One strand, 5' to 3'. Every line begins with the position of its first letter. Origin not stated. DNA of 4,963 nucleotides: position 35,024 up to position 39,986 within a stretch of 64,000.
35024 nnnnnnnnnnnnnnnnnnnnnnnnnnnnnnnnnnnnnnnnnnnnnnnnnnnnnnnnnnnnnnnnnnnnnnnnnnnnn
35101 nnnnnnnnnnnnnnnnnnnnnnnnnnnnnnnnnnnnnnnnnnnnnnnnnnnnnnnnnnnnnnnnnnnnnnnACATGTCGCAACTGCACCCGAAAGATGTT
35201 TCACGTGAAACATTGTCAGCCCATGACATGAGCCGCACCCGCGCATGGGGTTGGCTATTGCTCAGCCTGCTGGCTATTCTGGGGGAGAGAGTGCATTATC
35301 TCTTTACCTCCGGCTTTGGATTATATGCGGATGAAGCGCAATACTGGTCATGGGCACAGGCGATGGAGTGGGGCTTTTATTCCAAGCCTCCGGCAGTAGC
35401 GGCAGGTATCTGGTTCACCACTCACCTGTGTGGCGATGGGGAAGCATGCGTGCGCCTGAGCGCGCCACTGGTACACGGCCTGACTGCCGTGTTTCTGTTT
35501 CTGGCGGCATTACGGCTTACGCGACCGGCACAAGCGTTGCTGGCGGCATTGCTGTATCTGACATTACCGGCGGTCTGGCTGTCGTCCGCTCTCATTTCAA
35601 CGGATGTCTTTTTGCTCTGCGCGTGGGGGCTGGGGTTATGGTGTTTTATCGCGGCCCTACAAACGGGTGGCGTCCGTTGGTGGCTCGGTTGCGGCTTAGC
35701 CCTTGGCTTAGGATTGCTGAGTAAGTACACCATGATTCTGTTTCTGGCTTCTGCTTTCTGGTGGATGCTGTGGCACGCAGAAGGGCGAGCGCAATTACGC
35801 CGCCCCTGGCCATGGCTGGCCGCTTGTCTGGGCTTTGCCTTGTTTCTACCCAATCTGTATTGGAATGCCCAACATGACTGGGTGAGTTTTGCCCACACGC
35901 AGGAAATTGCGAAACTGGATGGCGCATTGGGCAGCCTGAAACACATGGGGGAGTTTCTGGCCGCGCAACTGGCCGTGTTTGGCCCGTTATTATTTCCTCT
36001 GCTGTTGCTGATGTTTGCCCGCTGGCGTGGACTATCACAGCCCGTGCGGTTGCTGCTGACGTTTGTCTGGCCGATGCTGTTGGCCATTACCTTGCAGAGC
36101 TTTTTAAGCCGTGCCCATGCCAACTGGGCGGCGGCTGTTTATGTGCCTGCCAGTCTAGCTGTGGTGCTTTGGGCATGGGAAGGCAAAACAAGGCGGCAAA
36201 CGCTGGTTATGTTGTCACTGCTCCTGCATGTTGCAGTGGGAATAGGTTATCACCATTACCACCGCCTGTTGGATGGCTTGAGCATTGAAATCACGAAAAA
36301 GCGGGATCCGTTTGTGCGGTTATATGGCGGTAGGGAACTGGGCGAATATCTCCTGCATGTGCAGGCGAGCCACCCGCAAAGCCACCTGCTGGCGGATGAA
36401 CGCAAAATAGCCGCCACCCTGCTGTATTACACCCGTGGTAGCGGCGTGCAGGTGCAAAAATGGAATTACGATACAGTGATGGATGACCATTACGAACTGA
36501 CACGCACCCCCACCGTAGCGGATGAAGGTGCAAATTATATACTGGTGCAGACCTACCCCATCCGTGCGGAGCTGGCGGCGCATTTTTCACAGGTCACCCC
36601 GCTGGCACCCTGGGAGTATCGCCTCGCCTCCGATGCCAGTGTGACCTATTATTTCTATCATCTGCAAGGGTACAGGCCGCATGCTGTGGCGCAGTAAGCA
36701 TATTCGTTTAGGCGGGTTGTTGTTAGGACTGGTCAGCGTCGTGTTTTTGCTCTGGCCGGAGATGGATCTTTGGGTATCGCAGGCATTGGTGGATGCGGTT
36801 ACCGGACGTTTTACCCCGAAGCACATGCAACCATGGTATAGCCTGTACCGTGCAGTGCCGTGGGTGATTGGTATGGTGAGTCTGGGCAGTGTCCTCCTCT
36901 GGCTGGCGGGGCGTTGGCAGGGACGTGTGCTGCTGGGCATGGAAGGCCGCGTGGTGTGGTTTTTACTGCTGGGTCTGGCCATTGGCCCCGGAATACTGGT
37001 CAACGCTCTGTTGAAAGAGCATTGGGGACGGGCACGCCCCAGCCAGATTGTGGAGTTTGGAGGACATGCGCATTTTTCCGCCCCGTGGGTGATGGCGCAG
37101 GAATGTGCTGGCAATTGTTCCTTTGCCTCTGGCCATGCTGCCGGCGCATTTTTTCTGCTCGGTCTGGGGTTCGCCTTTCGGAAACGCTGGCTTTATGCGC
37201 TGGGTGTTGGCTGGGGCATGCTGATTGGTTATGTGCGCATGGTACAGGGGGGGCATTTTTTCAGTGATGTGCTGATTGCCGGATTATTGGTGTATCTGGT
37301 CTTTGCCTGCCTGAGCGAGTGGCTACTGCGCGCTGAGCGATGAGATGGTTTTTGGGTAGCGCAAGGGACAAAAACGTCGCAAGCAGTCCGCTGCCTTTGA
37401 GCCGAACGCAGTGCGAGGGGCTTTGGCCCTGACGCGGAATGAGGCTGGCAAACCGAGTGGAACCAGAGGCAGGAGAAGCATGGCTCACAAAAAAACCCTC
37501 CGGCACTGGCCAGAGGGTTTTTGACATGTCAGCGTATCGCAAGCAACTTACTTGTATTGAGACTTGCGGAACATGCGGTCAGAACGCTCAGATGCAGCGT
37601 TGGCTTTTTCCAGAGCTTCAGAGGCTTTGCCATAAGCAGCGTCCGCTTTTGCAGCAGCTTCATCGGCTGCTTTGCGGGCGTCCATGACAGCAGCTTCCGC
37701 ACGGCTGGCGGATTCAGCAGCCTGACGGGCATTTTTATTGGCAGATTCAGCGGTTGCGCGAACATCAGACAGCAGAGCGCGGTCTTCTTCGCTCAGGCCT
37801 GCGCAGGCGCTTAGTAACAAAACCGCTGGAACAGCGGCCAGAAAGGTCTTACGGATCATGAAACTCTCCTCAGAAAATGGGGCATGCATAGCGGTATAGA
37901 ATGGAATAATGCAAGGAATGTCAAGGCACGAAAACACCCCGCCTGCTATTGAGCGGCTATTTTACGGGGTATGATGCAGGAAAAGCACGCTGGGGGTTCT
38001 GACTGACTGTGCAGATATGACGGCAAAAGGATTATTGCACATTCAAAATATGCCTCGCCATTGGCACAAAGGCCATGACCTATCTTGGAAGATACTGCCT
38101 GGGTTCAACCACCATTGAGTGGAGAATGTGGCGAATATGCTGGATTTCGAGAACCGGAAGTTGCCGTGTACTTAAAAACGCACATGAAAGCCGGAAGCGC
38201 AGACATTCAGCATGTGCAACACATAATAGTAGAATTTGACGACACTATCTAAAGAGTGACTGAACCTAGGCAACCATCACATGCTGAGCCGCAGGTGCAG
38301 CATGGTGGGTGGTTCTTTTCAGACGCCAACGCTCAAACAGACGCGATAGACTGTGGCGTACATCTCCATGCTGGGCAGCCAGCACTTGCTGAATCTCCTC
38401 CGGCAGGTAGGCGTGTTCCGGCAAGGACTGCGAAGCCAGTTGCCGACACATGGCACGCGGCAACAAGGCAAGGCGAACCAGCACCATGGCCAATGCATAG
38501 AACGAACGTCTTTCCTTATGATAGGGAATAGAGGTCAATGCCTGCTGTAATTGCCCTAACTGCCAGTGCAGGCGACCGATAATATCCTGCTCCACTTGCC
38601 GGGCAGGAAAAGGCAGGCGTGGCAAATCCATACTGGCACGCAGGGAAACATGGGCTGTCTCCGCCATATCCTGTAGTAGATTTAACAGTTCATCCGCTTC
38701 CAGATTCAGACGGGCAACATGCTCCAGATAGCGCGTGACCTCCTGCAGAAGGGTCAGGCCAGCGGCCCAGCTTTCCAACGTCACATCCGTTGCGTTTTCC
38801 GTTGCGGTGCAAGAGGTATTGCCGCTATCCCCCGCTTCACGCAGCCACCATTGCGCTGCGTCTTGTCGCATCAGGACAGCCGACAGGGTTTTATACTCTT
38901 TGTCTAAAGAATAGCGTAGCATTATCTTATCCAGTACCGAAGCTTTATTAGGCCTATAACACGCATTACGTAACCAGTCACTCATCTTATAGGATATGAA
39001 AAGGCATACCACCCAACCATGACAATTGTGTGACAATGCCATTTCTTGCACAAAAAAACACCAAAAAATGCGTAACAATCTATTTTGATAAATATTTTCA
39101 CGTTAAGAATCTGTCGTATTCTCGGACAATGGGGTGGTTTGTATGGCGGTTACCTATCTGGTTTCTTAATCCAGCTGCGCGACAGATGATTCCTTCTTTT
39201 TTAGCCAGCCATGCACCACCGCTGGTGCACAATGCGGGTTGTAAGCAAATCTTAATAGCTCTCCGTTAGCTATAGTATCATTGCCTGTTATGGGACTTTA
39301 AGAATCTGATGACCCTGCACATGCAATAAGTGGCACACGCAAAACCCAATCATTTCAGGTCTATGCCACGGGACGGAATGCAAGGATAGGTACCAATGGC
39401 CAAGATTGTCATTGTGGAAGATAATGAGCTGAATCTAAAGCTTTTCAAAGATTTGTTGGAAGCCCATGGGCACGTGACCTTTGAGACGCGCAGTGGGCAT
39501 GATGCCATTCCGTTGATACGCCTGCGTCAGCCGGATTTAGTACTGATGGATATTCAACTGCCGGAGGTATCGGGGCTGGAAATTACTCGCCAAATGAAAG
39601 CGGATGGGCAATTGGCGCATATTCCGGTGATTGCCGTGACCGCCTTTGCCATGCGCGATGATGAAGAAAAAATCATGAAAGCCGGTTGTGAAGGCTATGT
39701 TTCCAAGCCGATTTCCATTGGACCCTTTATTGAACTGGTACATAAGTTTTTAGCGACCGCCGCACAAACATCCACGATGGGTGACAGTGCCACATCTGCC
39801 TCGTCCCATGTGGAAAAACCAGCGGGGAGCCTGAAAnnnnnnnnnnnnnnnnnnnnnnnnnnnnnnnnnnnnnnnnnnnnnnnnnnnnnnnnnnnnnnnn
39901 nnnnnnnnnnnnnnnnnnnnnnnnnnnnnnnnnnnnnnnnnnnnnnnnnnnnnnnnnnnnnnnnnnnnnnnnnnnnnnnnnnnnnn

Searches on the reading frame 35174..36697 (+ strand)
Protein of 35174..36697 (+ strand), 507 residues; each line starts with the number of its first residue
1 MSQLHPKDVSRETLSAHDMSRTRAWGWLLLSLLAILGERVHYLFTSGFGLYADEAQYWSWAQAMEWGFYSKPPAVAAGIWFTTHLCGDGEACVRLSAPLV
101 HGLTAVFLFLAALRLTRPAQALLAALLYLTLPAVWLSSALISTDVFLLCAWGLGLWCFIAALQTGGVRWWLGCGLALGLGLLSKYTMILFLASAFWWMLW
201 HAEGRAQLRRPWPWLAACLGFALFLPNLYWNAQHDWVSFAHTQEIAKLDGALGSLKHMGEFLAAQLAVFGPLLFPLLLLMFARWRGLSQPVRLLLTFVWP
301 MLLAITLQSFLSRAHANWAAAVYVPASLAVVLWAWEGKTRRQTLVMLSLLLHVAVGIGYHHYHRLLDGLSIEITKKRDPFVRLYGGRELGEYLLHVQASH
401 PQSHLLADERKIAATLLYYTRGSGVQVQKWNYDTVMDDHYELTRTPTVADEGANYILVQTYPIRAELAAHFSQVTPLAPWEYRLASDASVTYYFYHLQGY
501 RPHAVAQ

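Call 18: search_protein_families(library=ncbifam, proteins=[window:35174-36697:+], max_evalue=0.00001)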
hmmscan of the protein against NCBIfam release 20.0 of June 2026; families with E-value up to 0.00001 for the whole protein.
window:35174-36697:+ (507 aa): 0 families

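Call 35: search_protein_families(library=pfam, proteins=[window:35174-36694:+], max_evalue=0.001)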
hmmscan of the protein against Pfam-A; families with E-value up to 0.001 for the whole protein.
window:35174-36694:+ (507 aa): 3 families
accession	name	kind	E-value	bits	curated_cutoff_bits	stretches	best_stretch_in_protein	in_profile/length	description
PF13231.12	PMT_2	-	8.5e-31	107.8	26.1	1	70-230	1-160/160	Dolichyl-phosphate-mannose-protein mannosyltransferase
PF02366.24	PMT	-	3e-07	30.7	22.7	1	93-239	85-241/245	Dolichyl-phosphate-mannose-protein mannosyltransferase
PF07907.16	YibE_F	-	0.00026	21.1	27.2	1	272-357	6-89/241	YibE/F-like protein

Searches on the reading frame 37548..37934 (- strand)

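Call 35: search_protein_families(library=pfam, proteins=[window:37548-37934:-], max_evalue=0.001)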
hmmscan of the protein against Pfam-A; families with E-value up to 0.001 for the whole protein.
window:37548-37934:- (128 aa): 1 family
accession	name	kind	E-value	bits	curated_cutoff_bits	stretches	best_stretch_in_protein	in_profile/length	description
PF11839.13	Alanine_zipper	-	1.1e-07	32.4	23.1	1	62-128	3-69/69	Alanine-zipper, major outer membrane lipoprotein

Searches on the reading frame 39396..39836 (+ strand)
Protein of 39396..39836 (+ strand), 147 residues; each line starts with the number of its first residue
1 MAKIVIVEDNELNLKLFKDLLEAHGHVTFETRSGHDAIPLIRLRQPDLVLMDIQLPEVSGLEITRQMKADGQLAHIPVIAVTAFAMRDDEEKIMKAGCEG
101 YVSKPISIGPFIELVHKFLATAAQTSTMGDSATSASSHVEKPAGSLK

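Call 4: search_protein_families(library=pfam, proteins=[window:39396-39836:+], max_evalue=0.1)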
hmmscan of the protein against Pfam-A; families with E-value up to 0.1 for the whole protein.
window:39396-39836:+ (147 aa): 1 family
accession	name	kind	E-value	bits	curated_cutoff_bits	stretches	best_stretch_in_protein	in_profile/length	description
PF00072.30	Response_reg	-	4.6e-26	91.6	30.2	1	4-113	1-108/111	Response regulator receiver domain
